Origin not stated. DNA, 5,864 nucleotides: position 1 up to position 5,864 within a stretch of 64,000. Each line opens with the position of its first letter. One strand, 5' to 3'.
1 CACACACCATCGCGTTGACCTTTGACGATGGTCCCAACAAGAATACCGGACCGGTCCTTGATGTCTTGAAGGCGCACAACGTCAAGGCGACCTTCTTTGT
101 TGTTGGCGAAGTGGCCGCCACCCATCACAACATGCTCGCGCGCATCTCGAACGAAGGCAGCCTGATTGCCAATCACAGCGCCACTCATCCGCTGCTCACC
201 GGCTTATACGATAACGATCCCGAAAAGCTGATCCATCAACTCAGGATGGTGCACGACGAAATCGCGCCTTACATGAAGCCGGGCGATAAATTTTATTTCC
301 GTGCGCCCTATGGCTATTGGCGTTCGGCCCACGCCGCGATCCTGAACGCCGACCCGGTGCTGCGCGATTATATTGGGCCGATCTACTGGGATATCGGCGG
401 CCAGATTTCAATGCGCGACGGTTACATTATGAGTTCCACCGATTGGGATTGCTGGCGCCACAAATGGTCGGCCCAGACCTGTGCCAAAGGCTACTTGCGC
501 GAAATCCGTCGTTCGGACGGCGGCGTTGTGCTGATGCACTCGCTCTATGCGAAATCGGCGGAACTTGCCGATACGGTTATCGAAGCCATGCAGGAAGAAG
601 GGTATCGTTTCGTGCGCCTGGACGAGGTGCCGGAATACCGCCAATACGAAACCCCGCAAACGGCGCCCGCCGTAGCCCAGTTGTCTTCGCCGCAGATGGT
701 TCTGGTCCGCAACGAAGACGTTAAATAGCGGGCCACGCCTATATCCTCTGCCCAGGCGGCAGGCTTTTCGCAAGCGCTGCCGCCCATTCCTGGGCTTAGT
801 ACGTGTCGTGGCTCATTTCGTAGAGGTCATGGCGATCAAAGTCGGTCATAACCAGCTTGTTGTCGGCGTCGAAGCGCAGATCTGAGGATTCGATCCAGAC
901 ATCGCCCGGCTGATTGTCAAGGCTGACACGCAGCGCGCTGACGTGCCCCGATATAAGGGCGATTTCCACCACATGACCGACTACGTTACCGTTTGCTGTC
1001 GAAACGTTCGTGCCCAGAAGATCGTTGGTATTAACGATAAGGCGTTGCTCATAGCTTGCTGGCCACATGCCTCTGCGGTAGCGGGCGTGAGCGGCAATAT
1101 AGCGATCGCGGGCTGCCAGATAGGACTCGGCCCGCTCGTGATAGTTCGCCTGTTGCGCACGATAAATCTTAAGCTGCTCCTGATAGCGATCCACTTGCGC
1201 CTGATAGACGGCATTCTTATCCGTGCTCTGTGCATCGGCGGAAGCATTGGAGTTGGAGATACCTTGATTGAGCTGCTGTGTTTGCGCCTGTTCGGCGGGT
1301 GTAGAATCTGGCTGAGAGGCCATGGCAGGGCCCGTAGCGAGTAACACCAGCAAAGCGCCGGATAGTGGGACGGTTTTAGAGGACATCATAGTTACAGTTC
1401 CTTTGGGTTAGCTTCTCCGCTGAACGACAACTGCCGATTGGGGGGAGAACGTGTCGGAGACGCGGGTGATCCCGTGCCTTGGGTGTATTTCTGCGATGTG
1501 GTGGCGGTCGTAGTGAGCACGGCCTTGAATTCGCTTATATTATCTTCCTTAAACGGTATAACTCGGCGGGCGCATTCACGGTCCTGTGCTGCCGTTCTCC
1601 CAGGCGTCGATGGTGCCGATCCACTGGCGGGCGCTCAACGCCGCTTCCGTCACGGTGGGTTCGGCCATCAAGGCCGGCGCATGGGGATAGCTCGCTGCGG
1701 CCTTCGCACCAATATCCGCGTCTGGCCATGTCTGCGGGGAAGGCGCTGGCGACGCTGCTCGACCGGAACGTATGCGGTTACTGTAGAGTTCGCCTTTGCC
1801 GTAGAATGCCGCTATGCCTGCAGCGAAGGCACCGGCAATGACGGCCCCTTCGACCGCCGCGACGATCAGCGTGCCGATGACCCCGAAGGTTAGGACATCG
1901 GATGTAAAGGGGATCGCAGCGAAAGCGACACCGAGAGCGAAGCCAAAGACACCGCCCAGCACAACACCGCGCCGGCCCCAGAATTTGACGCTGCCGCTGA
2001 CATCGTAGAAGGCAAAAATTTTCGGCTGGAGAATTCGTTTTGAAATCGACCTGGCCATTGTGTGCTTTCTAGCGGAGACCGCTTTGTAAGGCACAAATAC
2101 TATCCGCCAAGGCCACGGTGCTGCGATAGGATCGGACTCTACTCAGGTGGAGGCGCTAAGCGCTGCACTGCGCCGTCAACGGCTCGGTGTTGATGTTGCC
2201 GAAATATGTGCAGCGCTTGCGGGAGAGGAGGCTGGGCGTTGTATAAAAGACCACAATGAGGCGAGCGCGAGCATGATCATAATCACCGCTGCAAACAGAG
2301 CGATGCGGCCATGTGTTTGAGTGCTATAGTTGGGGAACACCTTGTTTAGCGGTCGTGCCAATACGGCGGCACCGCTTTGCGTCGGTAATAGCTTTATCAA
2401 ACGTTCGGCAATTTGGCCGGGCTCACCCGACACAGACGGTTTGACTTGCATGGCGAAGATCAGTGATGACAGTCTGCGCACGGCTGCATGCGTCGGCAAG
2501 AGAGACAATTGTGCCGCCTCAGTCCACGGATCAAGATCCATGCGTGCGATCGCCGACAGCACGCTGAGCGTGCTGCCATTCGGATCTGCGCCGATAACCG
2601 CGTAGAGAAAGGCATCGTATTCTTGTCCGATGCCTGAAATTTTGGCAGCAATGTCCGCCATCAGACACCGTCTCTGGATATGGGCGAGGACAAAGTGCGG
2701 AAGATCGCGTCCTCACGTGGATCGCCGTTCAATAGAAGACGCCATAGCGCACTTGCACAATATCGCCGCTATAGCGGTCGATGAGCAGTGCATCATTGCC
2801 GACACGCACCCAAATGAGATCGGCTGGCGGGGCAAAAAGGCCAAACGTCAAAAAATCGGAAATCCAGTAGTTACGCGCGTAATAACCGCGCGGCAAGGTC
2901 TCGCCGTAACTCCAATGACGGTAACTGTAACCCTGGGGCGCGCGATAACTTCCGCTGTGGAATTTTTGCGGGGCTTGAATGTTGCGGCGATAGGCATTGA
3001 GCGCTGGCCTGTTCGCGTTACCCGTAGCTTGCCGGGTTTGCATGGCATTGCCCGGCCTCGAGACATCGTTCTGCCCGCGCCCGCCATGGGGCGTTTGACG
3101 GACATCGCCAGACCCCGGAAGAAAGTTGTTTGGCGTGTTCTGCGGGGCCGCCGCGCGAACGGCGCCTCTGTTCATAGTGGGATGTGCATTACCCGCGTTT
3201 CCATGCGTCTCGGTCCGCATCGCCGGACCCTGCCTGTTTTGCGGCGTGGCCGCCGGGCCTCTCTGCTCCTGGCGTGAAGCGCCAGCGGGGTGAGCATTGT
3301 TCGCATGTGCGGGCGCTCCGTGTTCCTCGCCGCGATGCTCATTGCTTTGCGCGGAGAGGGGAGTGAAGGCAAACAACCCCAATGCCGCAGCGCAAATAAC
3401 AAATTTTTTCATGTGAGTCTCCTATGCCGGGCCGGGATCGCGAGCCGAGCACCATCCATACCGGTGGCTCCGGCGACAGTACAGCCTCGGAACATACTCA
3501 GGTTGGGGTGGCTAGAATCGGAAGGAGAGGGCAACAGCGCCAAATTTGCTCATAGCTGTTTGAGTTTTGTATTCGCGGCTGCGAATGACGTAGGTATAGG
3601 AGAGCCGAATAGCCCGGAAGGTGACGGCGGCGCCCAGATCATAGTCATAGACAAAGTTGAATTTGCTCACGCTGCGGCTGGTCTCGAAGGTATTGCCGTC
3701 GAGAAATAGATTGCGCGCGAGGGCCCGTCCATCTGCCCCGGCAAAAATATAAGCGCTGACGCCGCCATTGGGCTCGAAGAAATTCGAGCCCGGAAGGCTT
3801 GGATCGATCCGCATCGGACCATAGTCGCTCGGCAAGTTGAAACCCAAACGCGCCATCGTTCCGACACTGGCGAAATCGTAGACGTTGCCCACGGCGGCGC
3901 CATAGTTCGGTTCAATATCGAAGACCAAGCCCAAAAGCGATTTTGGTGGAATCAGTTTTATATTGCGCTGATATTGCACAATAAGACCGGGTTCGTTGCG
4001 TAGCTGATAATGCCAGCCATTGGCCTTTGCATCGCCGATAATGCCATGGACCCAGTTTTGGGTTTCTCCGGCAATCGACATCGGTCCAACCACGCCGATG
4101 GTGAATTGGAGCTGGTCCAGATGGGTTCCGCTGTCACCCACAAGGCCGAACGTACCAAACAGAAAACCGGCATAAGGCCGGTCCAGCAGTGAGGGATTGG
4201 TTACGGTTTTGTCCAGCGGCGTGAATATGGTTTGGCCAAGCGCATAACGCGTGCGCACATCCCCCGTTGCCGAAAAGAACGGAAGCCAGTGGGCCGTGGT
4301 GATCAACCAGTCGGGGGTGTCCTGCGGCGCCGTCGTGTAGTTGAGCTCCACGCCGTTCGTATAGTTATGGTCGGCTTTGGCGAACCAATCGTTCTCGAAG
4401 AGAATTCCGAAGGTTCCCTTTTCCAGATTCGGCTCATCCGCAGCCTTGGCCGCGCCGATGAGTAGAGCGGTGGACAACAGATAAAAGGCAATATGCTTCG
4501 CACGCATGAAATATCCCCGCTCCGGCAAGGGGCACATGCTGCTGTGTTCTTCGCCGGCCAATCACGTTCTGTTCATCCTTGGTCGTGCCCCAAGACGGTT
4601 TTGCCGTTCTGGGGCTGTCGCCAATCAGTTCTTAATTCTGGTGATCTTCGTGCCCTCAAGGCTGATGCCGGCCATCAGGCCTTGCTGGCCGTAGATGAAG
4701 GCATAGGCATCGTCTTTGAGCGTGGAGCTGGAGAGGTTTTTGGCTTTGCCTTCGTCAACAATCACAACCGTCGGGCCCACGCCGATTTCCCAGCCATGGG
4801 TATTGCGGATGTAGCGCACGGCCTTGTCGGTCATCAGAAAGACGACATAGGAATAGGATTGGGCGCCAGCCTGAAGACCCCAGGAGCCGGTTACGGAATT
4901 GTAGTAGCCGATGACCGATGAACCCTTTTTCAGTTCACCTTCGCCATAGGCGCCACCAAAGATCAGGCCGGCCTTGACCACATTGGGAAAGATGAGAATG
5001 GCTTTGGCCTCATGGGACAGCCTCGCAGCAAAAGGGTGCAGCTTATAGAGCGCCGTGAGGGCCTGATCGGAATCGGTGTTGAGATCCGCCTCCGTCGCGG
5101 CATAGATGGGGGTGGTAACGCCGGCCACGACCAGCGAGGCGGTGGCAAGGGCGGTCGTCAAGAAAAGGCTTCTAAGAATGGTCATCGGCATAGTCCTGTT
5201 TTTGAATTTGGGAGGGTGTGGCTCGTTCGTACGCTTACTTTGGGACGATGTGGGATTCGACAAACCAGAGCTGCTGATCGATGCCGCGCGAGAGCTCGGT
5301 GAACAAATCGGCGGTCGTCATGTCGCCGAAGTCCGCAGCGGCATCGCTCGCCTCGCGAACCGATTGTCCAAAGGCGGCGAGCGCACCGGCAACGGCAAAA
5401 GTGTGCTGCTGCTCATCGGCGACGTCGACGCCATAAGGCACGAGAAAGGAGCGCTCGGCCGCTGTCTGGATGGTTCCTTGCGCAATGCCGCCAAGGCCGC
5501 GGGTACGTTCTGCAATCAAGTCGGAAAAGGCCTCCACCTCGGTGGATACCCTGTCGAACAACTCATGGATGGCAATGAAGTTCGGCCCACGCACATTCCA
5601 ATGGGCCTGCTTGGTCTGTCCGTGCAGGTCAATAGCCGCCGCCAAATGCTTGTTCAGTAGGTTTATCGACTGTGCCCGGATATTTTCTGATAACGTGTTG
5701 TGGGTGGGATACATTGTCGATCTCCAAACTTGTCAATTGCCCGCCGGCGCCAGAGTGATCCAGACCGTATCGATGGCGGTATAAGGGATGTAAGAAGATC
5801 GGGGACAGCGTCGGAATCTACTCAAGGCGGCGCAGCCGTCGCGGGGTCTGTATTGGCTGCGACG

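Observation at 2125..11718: Seven sense-oriented copies of a 21-nt motif (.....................) upstream of stress/envelope genes flanking the giant kinase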

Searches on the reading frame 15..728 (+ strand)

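Call 73: search_protein_families(library=pfam, proteins=[window:15-728:+], max_evalue=0.01)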
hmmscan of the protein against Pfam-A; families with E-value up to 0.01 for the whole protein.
window:15-728:+ (237 aa): 1 family
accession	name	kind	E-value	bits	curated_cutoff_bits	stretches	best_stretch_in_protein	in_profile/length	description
PF01522.26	Polysacc_deac_1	-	9.2e-24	84.2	23.1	1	1-111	11-117/124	Polysaccharide deacetylase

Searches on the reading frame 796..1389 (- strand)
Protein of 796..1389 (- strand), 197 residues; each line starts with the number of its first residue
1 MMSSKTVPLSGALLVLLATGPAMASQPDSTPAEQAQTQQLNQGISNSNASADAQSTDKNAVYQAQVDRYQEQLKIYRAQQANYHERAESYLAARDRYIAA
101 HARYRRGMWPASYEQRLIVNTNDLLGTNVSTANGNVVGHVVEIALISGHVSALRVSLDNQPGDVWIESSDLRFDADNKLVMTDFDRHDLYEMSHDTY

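Call 73: search_protein_families(library=pfam, proteins=[window:796-1389:-], max_evalue=0.01)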
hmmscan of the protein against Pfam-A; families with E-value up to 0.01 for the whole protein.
window:796-1389:- (197 aa): 2 families
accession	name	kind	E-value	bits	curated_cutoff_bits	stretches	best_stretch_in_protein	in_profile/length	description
PF11932.13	DUF3450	-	2.7e-05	24.1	32.6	1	12-110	3-100/241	Protein of unknown function (DUF3450)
PF05239.21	PRC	-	0.00078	19.8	21.2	1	122-185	7-74/78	PRC-barrel domain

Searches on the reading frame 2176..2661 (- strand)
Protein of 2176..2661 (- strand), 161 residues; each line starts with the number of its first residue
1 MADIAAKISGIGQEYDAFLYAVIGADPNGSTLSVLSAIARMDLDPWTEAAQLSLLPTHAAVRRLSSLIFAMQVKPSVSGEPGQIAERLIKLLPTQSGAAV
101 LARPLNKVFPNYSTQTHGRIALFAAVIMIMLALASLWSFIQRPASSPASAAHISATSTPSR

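Call 11: search_protein_families(library=pfam, proteins=[window:2176-2661:-], max_evalue=0.01)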
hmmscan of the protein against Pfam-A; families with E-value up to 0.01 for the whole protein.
window:2176-2661:- (161 aa): 0 families

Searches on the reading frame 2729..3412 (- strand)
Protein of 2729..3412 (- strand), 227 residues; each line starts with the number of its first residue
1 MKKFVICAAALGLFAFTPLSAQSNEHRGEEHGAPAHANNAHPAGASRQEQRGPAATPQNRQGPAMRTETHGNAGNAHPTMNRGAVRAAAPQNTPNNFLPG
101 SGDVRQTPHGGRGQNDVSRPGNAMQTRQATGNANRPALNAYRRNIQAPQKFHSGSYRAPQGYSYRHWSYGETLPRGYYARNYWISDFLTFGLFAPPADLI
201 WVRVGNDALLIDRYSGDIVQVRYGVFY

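Call 11: search_protein_families(library=pfam, proteins=[window:2729-3412:-], max_evalue=0.01)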
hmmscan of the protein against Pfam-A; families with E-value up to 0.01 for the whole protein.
window:2729-3412:- (227 aa): 1 family
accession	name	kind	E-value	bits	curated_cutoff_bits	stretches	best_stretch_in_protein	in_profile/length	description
PF11776.13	RcnB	-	1.6e-12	47.5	25.9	1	170-220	1-51/51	Nickel/cobalt transporter regulator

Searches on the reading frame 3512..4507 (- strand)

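Call 11: search_protein_families(library=pfam, proteins=[window:3512-4507:-], max_evalue=0.01)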
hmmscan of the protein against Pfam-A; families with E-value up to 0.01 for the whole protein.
window:3512-4507:- (331 aa): 1 family
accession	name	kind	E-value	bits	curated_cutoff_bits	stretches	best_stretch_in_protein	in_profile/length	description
PF09982.15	LpxR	-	7.1e-99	331.2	26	1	12-331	4-323/323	Outer membrane protein LpxR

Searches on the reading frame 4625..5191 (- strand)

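Call 11: search_protein_families(library=pfam, proteins=[window:4625-5191:-], max_evalue=0.01)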
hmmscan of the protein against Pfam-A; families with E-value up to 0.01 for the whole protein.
window:4625-5191:- (188 aa): 1 family
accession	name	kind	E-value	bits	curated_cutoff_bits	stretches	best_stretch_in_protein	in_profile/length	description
PF04366.17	Ysc84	-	8.1e-12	45.4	25.1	1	101-185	2-87/127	Las17-binding protein actin regulator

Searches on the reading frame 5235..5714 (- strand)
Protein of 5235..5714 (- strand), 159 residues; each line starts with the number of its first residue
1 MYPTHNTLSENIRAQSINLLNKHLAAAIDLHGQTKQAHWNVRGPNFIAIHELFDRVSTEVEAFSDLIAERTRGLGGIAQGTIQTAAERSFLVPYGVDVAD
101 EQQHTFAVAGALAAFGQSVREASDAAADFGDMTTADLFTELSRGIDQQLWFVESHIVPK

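Call 11: search_protein_families(library=pfam, proteins=[window:5235-5714:-], max_evalue=0.01)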
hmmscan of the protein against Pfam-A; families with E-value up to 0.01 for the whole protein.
window:5235-5714:- (159 aa): 1 family
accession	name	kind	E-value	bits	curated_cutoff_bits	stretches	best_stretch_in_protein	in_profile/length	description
PF00210.30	Ferritin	-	2.7e-19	69.9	24.5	1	17-156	1-136/142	Ferritin-like domain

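Call 12: find_encoding_contigs(protein=window:5235-5714:-, flank=10000, max_places=10)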
Protein window:5235-5714:- (159 aa): no gene with exactly this product is on record in the collection.
